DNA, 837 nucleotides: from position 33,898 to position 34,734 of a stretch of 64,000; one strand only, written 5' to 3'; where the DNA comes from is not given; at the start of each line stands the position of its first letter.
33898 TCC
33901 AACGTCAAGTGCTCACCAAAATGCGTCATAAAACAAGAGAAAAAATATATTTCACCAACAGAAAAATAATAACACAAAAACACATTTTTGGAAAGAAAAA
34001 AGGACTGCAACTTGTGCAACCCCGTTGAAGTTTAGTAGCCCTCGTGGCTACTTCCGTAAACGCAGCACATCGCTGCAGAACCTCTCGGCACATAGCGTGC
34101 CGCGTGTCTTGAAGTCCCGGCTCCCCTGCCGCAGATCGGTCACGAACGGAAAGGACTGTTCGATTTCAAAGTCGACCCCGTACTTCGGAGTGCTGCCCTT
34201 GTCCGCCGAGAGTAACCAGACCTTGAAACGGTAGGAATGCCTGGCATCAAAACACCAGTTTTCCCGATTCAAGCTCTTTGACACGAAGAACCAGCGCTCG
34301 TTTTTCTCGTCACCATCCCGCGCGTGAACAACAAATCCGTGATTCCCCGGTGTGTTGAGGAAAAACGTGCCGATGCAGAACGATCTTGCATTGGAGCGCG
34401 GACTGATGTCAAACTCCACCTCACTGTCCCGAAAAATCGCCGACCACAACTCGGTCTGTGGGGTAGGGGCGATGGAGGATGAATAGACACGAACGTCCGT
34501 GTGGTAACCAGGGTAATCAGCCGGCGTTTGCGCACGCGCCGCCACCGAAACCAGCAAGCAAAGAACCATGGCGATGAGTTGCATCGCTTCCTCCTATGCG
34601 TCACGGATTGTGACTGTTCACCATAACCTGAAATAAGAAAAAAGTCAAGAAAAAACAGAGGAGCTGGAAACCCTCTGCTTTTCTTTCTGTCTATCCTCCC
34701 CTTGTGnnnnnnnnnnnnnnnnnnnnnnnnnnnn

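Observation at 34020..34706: High-GC cassette 2: a secreted 178-aa protein with its own promoter and terminator, between speH and the acidic protein gene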

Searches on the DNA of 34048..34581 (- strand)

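Call 98: search_rna_families(sources=[L024, L029], threshold=evalue, max_evalue=1)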
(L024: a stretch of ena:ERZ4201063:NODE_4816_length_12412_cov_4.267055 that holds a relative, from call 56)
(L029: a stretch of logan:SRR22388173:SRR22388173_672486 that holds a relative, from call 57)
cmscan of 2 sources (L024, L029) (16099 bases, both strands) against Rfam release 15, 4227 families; matches with E-value up to 1: 3.
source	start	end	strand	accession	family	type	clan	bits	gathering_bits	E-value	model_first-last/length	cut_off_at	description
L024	6095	6167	-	RF00005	tRNA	Gene; tRNA;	CL00001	69.6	29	1e-13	1-71/71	no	tRNA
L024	9107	9177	+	RF00005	tRNA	Gene; tRNA;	CL00001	63.4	29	5.3e-12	1-71/71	no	tRNA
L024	6094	6167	+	RF04354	Plastid-ycf2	Cis-reg;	-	22.9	65.7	0.79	1-75/75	no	Plastid-ycf2 5UTR RNA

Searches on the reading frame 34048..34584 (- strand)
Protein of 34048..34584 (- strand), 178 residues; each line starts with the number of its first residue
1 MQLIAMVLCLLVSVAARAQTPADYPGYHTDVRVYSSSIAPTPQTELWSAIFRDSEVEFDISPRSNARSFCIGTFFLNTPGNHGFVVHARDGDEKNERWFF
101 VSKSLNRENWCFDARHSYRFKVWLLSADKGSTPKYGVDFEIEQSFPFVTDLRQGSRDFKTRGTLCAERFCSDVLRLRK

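Call 4: search_protein_families(library=pfam, proteins=[window:34048-34584:-], max_evalue=0.1)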
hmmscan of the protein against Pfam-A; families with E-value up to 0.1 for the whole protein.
window:34048-34584:- (178 aa): 0 families

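Call 7: find_homologous_proteins(query=window:34048-34584:-, max_evalue=0.01)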
Query window:34048-34584:- (178 aa): 1 proteins with E <= 0.01 among 21 candidates.
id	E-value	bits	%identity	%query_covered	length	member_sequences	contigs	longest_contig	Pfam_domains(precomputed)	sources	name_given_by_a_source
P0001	5.5e-119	412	100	100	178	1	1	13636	-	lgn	-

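Call 9: search_solved_structures(query=window:34048-34581:-, max_evalue=10)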
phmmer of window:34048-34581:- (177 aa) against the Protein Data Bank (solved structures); distinct sequences matched with E-value up to 10: 1.
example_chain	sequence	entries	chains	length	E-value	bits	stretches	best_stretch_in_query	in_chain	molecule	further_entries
4zya_A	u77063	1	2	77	1.2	11.8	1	64-104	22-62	Asparagine--tRNA ligase, cytoplasmic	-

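Call 11: find_encoding_contigs(protein=P0001, flank=10000)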
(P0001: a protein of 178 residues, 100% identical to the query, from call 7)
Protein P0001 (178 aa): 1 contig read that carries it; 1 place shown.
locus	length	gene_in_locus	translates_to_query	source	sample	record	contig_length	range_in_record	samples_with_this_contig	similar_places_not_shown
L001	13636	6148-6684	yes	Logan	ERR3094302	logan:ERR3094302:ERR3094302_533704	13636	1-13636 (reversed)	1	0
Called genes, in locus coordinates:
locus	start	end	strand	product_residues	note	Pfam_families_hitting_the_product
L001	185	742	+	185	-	-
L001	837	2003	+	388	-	PF13439:Glyco_transf_4, PF00534:Glycos_transf_1, PF13692:Glyco_trans_1_4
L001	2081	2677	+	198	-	-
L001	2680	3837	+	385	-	PF13439:Glyco_transf_4, PF13579:Glyco_trans_4_4, PF20706:GT4-conflict, PF00534:Glycos_transf_1, PF13692:Glyco_trans_1_4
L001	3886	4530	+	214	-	PF13462:Thioredoxin_4, PF01323:DSBA, PF13743:Thioredoxin_5 (weak)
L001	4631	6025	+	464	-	-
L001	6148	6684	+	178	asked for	-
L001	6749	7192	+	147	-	PF02675:AdoMet_dc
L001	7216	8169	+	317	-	-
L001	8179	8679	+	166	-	-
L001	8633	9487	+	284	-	-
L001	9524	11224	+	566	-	PF00512:HisKA, PF02518:HATPase_c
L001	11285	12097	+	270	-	PF00072:Response_reg, PF23198:PDE8A_N (faint), PF00072:Response_reg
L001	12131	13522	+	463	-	PF01336:tRNA_anti-codon, PF00152:tRNA-synt_2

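Call 15: predict_structure(protein=window:34051-34584:-)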
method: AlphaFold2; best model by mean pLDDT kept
length: 178 residues; sequences in the alignment: 1
mean_pLDDT: 45.9   pTM: 0.44
mean pLDDT of the five models: 45.9, 42.4, 41.9, 39.5, 36.5
residues with pLDDT >= 90: 0; 70-90: 4; 50-70: 72; < 50: 102
segments of 3 or more residues with pLDDT < 50: 17-55, 63-65, 75-79, 104-106, 127-178
pLDDT, mean of each block of 10 residues (from residue 1): 64 52 37 36 38 49 52 51 64 66 53 63 53 34 26 27 30 29
secondary structure, 60 per line:
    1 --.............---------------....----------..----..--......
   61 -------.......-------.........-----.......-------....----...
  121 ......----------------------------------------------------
elements in order: H3-15 E31-34 E55-60 E68-74 E82-90 E96-102 E110-113 E118-126

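Call 21: search_protein_families(library=ncbifam, proteins=[window:34051-34584:-], max_evalue=1)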
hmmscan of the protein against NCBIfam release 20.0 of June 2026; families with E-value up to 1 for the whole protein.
window:34051-34584:- (178 aa): 0 families

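Call 22: search_protein_families(library=phrogs, proteins=[window:34051-34584:-], max_evalue=1)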
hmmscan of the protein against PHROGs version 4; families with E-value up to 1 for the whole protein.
window:34051-34584:- (178 aa): 0 families

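Call 23: search_dna_similar(query=window:34051-34584:-, collection=phages, mode=protein, max_evalue=1)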
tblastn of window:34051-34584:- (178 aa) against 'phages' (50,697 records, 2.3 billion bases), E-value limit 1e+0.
No match.

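Call 25: search_dna_similar(query=window:34051-34584:-, collection=plasmids, mode=protein, max_evalue=1)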
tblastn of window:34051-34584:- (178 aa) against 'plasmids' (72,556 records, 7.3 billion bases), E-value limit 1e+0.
No match.

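Call 51: search_protein_representatives(protein=window:34048-34581:-)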
Query: 177 residues. Proteins with E-value up to 0.001 (for the whole library): 4; up to 1e-10: 2; up to 1e-30: 1. The best 4 are listed.
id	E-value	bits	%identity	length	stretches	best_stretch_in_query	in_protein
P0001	9.0e-119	409.8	100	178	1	1-177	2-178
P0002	6.4e-11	58.4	35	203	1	22-171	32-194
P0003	3.5e-10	56.0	26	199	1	17-171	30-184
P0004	9.9e-05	38.3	34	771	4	52-88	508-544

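Call 54: list_cluster_members(proteins=[P0002, P0003, P0004])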
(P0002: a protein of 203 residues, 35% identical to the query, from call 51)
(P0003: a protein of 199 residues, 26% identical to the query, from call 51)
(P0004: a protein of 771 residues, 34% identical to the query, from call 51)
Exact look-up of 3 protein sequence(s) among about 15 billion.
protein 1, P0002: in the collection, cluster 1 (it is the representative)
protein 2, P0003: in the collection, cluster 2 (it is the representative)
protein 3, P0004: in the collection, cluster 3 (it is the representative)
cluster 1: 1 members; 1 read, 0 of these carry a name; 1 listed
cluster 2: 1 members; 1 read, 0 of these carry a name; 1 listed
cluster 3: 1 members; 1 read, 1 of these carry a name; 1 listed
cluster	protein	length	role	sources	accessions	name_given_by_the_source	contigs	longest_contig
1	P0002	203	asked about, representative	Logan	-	-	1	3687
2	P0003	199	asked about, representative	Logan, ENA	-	-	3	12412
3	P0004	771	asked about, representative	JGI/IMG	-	hypothetical protein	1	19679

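Call 55: find_homologous_proteins(query=A4, max_evalue=0.01)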
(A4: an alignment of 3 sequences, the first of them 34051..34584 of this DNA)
Query A4 (3 sequences) (178 aa, profile of the alignment): 3 proteins with E <= 0.01 among 1671 candidates.
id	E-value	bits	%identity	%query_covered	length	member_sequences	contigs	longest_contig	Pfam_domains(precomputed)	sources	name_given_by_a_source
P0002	2.1e-93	330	32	85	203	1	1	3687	-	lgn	-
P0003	4.1e-89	315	28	96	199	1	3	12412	-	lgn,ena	-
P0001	1.3e-76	275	100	100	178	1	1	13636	-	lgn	-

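Call 56: find_encoding_contigs(protein=P0003, flank=8000)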
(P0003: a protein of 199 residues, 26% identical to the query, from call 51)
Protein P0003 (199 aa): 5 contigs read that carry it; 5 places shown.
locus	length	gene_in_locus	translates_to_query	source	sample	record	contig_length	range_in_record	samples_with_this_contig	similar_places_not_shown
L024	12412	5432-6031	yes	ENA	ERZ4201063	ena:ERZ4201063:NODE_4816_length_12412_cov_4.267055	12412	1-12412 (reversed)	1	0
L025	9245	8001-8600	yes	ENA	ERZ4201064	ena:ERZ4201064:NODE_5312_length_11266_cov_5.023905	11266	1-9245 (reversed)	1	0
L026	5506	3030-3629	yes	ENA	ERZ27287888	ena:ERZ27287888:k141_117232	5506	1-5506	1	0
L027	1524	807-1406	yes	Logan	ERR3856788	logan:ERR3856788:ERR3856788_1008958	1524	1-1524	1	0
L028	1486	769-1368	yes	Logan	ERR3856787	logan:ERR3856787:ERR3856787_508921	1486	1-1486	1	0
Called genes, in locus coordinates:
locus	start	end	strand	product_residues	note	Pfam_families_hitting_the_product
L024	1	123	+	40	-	?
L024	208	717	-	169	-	-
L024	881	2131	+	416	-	-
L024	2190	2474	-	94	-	PF06961:DUF1294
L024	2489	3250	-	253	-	-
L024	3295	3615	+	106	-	PF01257:2Fe-2S_thioredx (weak)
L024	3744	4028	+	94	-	-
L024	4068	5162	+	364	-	PF13192:Thioredoxin_3 (faint), PF13462:Thioredoxin_4, PF01323:DSBA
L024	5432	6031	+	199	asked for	-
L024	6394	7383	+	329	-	PF03462:PCRF, PF00472:RF-1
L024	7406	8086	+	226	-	PF00005:ABC_tran, PF13304:AAA_21 (faint)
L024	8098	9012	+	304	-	PF18075:FtsX_ECD, PF02687:FtsX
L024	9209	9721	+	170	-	-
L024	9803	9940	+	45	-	-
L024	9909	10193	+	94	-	-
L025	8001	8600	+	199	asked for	-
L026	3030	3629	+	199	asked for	-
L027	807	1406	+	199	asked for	-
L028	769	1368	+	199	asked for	-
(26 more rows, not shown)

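Call 57: find_encoding_contigs(protein=P0002, flank=8000)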
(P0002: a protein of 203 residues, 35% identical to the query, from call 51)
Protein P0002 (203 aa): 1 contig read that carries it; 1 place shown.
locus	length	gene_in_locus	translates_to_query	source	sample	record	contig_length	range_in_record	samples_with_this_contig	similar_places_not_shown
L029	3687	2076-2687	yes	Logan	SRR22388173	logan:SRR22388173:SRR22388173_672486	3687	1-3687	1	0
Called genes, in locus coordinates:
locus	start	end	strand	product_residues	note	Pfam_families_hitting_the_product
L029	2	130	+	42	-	?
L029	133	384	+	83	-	-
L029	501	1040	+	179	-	PF00578:AhpC-TSA, PF08534:Redoxin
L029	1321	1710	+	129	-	-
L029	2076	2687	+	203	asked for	-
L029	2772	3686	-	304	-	?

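Call 61: search_solved_structures(query=A4, max_evalue=10)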
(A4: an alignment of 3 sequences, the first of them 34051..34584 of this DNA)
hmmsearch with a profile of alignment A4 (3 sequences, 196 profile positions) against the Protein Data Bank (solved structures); distinct sequences matched with E-value up to 10: 0.

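Call 62: search_protein_families(library=pfam, proteins=[P0002, P0003, P0004], max_evalue=0.1)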
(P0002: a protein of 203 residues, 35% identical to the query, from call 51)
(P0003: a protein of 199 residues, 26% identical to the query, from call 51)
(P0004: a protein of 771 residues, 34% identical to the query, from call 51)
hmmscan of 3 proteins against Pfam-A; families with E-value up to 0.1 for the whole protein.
P0002 (203 aa): 1 family
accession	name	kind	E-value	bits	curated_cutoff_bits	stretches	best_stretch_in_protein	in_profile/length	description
PF17772.7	zf-MYST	-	0.018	15.1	28.8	0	100-116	10-26/55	MYST family zinc finger domain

P0003 (199 aa): 0 families

P0004 (771 aa): 4 families
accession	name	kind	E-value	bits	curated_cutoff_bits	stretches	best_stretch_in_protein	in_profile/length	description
PF10020.14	DUF2262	-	6.6e-08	33.6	29.8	0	254-301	92-139/142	Uncharacterized protein conserved in bacteria (DUF2262)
PF01174.25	SNO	-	1.3e-06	28.9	27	0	539-602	112-173/188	SNO glutamine amidotransferase family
PF05412.18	Peptidase_C33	-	0.0061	17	25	0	317-345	68-96/108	Equine arterivirus Nsp2-type cysteine proteinase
PF09136.16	Glucodextran_B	-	0.023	15.1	27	0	118-167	32-78/83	Glucodextranase, domain B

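Call 69: predict_structure(alignment_id=A4)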
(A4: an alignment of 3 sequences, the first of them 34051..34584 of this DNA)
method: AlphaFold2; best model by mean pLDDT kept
length: 178 residues; sequences in the alignment: 3
mean_pLDDT: 49.2   pTM: 0.50
mean pLDDT of the five models: 49.2, 47.4, 47.0, 44.2, 36.2
residues with pLDDT >= 90: 0; 70-90: 6; 50-70: 97; < 50: 75
segments of 3 or more residues with pLDDT < 50: 13-25, 37-42, 127-178
pLDDT, mean of each block of 10 residues (from residue 1): 56 43 50 54 60 67 57 53 63 59 57 64 53 34 27 24 29 32
secondary structure, 60 per line:
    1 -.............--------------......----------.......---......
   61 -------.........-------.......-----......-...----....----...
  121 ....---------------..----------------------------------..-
elements in order: H2-14 E29-34 E45-51 E55-60 E68-76 E84-90 E96-101 E110-113 E118-124

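Call 76: find_related_loci(query=A4, collection=viral_contigs, flank=5000)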
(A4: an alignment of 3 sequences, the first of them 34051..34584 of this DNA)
Query A4 (178 aa) in viral_contigs; peptide patterns used: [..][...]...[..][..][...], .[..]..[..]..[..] (x = any residue, [..] = any of these).
26 stretches matched a pattern, but none encodes a relative of the query by tblastn (E <= 1e-3).

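Call 95: search_protein_families(library=padloc, proteins=[window:34051-34584:-, P0002, P0003], max_evalue=0.1)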
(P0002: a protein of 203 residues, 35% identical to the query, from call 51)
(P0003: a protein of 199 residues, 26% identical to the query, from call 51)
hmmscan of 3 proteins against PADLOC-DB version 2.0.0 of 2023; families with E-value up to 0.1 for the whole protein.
window:34051-34584:- (178 aa): 0 families

P0002 (203 aa): 0 families

P0003 (199 aa): 0 families

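Call 96: search_protein_families(library=ncbifam, proteins=[P0002, P0003], max_evalue=0.1)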
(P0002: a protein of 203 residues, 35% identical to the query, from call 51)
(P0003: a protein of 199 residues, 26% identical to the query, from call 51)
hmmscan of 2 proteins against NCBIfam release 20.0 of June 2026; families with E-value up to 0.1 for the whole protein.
P0002 (203 aa): 0 families

P0003 (199 aa): 0 families

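Call 103: fold_search(model_id=the predicted structure, library=viral)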
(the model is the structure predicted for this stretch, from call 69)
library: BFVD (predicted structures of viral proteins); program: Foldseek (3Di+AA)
matches with E <= 10: 920; with E <= 0.001: 0
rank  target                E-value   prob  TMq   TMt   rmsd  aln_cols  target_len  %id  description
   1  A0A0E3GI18            4.0e-03  0.94  0.29  0.27  13.2       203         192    9  Uncharacterized protein [Helicoverpa armigera nucleopolyhedrovirus]
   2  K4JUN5                4.4e-03  1.00  0.44  0.23  10.0       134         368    8  Uncharacterized protein [Abalone herpesvirus (isolate Abalone/Australia/Victoria/2009)]
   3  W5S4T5                6.4e-03  0.54  0.24  0.12  22.8       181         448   10  Uncharacterized protein [Pithovirus sibericum]
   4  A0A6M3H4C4            1.2e-02  0.75  0.20  0.13  14.8       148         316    8  (no name in the UniProt tables at hand)
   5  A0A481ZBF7            1.5e-02  0.38  0.19  0.15  21.6       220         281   10  Transmembrane protein [Pithovirus LCPAC401]
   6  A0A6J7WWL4            2.2e-02  0.69  0.25  0.11  24.3       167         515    9  Uncharacterized protein [uncultured Caudovirales phage]
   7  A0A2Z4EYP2            2.5e-02  0.51  0.23  0.18  18.5       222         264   12  (no name in the UniProt tables at hand)
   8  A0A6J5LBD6            2.8e-02  0.87  0.31  0.15  23.9       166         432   11  SGNH hydrolase-type esterase domain-containing protein [uncultured Caudovirales phage]
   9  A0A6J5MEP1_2          2.8e-02  0.18  0.17  0.06  28.0       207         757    9  Uncharacterized protein [uncultured Caudovirales phage]
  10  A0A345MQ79            2.9e-02  0.82  0.25  0.21  18.6       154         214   10  (no name in the UniProt tables at hand)
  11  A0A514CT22            2.9e-02  0.25  0.18  0.18  20.9       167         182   12  Uncharacterized protein [Achromobacter phage Motura]
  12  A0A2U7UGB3            3.1e-02  0.82  0.27  0.17  10.7       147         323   12  BTB incomplete domain containing protein [Pandoravirus macleodensis]
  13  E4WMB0                3.2e-02  0.72  0.26  0.27   7.2       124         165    6  (no name in the UniProt tables at hand)
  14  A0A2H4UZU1            3.6e-02  0.99  0.34  0.48   5.3       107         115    5  HRF-1 [Operophtera brumata nucleopolyhedrovirus]
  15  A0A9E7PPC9            3.6e-02  0.97  0.33  0.36   4.9       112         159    7  Uncharacterized protein [Largemouth bass virus]
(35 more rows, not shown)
